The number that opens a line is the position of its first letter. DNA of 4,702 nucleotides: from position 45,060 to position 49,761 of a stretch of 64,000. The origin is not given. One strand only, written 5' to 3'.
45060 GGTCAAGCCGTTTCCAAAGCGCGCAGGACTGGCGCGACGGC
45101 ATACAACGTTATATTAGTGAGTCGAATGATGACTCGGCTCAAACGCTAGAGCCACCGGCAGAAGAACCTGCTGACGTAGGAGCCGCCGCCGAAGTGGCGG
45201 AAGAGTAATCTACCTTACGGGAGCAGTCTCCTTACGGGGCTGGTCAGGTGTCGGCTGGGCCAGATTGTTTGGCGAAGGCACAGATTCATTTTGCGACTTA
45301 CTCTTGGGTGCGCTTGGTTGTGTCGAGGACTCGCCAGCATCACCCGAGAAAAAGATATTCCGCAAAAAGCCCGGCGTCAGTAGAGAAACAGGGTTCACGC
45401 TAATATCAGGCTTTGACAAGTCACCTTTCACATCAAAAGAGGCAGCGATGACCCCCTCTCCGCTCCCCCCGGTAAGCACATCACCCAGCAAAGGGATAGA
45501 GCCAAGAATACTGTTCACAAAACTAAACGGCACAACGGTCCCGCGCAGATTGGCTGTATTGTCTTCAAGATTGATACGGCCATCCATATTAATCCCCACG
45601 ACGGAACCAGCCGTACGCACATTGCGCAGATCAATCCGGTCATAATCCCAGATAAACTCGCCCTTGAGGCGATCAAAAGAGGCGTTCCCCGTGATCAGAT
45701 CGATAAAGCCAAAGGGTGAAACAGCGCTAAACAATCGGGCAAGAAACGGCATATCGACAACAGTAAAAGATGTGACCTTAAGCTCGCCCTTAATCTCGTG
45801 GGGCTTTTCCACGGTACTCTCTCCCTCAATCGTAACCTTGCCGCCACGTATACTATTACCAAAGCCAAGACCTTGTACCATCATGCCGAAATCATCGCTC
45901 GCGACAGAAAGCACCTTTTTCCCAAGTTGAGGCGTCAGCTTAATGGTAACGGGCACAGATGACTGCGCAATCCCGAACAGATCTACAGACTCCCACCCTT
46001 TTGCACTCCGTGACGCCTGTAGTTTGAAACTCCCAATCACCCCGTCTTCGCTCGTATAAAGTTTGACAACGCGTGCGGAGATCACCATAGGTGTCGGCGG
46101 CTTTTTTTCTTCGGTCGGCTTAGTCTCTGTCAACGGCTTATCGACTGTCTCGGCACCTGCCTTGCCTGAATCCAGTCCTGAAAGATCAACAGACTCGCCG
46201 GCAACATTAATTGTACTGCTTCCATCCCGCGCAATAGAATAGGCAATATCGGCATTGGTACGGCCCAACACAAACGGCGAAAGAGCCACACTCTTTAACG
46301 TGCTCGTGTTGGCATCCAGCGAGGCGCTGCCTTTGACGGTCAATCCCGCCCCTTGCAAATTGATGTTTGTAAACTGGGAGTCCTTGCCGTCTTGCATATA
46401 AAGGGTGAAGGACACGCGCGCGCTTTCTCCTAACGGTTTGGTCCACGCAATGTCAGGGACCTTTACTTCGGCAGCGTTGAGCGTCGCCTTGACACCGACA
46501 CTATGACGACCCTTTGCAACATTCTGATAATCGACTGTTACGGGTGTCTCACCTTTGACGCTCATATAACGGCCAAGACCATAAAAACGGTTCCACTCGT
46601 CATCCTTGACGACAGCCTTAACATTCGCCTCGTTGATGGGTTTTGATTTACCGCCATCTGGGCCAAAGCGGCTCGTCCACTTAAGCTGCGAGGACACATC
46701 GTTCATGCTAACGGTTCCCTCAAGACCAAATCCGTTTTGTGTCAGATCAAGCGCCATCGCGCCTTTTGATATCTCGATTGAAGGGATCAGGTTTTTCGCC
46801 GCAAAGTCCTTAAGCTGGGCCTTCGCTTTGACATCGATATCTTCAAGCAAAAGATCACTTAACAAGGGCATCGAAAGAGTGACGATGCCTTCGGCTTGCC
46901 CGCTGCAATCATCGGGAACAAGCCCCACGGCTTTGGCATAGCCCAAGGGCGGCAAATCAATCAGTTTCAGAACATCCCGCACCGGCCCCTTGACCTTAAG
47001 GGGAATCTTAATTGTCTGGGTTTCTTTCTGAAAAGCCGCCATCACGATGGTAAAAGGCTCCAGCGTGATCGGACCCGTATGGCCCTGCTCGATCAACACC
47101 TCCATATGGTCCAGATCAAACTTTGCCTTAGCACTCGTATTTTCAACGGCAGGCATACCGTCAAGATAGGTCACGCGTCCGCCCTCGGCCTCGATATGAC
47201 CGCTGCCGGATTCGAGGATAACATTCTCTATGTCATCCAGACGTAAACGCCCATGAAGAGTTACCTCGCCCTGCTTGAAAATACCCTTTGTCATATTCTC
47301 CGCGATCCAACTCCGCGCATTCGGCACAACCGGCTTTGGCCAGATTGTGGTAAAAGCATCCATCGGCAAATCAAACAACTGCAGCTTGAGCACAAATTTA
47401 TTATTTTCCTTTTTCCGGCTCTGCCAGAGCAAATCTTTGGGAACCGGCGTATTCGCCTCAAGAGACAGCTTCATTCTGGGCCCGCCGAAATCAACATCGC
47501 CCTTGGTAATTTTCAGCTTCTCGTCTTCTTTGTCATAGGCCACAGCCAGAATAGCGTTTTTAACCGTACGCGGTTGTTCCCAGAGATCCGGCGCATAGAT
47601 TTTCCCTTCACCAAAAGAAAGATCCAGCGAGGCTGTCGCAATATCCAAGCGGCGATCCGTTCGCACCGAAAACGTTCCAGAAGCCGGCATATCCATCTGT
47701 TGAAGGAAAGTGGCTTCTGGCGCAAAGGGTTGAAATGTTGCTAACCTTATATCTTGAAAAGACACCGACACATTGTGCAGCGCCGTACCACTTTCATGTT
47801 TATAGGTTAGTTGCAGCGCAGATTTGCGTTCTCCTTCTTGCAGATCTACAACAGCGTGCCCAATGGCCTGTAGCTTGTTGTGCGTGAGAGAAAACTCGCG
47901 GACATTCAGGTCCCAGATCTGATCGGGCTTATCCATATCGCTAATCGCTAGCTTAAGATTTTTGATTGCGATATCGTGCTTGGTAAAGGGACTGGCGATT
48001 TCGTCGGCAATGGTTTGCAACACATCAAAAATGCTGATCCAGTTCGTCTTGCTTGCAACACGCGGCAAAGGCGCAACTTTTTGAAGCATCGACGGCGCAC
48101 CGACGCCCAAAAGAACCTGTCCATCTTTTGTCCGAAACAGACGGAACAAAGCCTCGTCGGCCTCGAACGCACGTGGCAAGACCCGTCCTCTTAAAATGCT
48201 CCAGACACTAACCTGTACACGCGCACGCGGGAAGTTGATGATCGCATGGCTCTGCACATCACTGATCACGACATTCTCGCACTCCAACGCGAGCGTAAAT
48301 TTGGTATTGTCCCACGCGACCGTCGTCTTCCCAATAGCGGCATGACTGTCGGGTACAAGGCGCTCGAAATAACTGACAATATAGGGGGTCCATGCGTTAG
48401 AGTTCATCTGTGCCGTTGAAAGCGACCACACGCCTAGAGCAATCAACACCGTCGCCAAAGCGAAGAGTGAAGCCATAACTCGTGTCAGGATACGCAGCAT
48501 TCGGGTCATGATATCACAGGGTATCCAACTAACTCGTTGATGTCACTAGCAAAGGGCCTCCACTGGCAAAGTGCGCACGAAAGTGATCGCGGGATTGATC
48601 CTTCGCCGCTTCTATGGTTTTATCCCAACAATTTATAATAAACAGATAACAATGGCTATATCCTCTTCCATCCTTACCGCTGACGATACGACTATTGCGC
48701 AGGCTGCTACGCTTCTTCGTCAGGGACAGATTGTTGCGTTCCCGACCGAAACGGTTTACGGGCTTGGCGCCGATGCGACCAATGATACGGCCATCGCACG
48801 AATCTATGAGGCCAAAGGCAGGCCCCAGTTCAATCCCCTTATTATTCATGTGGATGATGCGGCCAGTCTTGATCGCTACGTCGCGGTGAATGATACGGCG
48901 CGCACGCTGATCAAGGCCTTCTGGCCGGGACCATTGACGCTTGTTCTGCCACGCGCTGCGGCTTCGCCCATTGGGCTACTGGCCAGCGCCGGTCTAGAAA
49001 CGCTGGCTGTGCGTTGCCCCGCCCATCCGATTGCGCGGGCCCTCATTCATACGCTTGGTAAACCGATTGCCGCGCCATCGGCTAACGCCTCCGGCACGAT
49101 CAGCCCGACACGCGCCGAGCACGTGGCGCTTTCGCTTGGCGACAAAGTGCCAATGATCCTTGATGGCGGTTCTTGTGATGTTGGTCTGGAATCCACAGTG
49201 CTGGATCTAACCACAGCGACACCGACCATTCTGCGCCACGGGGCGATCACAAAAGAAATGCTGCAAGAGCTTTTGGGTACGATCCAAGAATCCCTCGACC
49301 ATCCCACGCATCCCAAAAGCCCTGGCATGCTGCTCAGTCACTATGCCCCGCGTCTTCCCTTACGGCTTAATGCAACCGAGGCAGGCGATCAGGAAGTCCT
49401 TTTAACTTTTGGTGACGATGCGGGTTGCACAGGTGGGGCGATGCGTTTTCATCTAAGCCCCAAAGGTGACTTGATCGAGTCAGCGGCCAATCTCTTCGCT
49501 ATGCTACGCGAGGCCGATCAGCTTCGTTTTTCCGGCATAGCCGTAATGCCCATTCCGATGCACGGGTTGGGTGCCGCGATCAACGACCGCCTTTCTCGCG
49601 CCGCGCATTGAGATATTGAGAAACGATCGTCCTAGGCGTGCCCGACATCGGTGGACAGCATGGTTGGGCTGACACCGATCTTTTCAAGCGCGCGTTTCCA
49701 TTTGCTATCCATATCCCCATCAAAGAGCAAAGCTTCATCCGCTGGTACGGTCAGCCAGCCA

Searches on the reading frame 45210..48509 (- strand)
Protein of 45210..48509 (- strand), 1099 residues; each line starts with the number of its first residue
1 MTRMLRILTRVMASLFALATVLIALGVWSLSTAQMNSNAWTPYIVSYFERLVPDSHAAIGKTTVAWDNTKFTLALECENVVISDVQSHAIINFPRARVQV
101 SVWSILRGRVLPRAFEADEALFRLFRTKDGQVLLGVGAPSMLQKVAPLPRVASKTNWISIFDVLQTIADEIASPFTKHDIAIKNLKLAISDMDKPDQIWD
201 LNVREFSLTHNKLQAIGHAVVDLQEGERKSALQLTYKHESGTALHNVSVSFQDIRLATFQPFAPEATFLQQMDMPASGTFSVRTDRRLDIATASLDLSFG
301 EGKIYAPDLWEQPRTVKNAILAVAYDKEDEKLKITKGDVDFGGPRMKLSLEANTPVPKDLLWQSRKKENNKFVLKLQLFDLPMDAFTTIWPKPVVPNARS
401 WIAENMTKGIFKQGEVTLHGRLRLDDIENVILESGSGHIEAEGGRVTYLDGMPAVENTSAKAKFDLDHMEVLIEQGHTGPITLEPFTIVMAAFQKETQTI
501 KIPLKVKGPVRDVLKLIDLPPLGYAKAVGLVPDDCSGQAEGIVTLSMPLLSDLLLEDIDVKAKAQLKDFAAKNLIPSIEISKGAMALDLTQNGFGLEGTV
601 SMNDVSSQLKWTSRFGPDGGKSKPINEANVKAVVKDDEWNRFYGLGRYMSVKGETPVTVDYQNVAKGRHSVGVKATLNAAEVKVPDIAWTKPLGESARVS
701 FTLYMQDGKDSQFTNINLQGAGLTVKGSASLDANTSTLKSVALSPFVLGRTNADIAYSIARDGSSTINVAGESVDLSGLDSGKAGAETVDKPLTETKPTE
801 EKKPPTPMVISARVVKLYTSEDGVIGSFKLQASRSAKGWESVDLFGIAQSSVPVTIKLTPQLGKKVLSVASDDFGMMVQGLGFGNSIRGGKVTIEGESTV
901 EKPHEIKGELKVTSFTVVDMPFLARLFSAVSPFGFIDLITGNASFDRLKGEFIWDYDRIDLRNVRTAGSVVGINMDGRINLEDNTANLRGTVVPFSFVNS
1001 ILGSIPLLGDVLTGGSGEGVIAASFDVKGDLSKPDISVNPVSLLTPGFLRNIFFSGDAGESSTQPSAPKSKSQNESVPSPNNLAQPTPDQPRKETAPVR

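Call 59: search_protein_families(library=pfam, proteins=[window:45210-48509:-], max_evalue=0.000001)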
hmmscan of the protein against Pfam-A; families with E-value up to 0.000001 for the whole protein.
window:45210-48509:- (1099 aa): 1 family
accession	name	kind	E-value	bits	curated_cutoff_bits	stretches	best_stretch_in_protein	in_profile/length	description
PF13116.12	YhdP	-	7.9e-30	104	46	1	291-840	402-912/1224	YhdP protein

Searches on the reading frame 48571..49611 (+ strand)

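Call 59: search_protein_families(library=pfam, proteins=[window:48571-49611:+], max_evalue=0.000001)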
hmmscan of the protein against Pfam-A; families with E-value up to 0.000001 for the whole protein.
window:48571-49611:+ (346 aa): 2 families
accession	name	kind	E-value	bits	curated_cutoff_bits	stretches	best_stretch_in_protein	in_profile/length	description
PF01300.24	Sua5_yciO_yrdC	-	1.3e-61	207.6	25.1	1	48-224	2-178/178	Telomere recombination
PF03481.19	Sua5_C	-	1e-23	84.8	22.9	1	226-345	1-135/136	Threonylcarbamoyl-AMP synthase, C-terminal domain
